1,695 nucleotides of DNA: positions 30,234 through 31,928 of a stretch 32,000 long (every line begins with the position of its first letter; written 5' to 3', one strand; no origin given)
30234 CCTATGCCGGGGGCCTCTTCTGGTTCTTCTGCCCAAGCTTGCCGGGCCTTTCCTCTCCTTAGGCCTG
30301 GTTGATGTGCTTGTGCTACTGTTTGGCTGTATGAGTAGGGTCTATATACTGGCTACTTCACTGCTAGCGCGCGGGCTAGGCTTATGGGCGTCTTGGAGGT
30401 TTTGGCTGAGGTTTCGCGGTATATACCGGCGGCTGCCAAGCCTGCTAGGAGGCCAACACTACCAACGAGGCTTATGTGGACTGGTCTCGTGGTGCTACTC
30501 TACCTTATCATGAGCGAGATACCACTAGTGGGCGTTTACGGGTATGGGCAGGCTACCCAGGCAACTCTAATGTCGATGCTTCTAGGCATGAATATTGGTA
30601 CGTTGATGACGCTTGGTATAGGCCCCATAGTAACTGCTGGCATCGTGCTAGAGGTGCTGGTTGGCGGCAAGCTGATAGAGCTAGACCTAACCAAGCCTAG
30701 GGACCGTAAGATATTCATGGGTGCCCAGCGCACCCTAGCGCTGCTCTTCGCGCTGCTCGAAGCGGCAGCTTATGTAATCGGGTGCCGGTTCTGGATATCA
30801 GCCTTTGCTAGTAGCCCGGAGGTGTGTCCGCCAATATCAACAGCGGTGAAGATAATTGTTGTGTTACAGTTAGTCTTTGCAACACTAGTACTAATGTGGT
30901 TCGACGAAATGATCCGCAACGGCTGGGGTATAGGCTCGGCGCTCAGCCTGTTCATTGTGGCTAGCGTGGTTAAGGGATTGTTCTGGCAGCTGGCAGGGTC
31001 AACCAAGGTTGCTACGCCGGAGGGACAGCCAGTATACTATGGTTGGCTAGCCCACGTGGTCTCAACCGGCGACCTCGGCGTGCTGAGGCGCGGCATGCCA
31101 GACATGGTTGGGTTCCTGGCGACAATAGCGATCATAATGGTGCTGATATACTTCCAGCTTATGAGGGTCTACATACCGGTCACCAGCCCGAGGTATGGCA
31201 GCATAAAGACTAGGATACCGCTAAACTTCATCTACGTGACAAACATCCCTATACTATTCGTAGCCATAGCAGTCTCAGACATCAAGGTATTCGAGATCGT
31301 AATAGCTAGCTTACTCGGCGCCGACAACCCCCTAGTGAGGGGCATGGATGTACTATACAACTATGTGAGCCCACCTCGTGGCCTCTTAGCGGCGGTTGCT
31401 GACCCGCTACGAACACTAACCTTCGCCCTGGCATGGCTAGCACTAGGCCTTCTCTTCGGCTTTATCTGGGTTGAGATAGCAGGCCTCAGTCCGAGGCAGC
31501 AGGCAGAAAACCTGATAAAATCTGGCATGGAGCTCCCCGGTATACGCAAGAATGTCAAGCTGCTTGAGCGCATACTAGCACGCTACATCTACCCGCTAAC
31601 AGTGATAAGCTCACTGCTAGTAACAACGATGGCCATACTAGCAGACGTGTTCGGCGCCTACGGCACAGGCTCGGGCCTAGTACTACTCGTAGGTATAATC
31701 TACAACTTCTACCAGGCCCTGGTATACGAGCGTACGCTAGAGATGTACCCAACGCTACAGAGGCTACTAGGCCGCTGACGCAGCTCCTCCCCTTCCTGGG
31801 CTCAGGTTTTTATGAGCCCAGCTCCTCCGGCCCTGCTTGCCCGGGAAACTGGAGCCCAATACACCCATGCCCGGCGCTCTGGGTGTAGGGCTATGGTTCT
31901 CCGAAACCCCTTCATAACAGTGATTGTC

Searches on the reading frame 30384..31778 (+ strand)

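Call 64: search_protein_families(library=pfam, proteins=[window:30384-31778:+], max_evalue=0.00001)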
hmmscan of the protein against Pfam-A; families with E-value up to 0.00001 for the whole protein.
window:30384-31778:+ (464 aa): 1 family
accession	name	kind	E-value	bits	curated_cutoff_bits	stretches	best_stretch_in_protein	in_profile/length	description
PF00344.25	SecY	-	6.3e-61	206.8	32.2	1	73-443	1-306/306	SecY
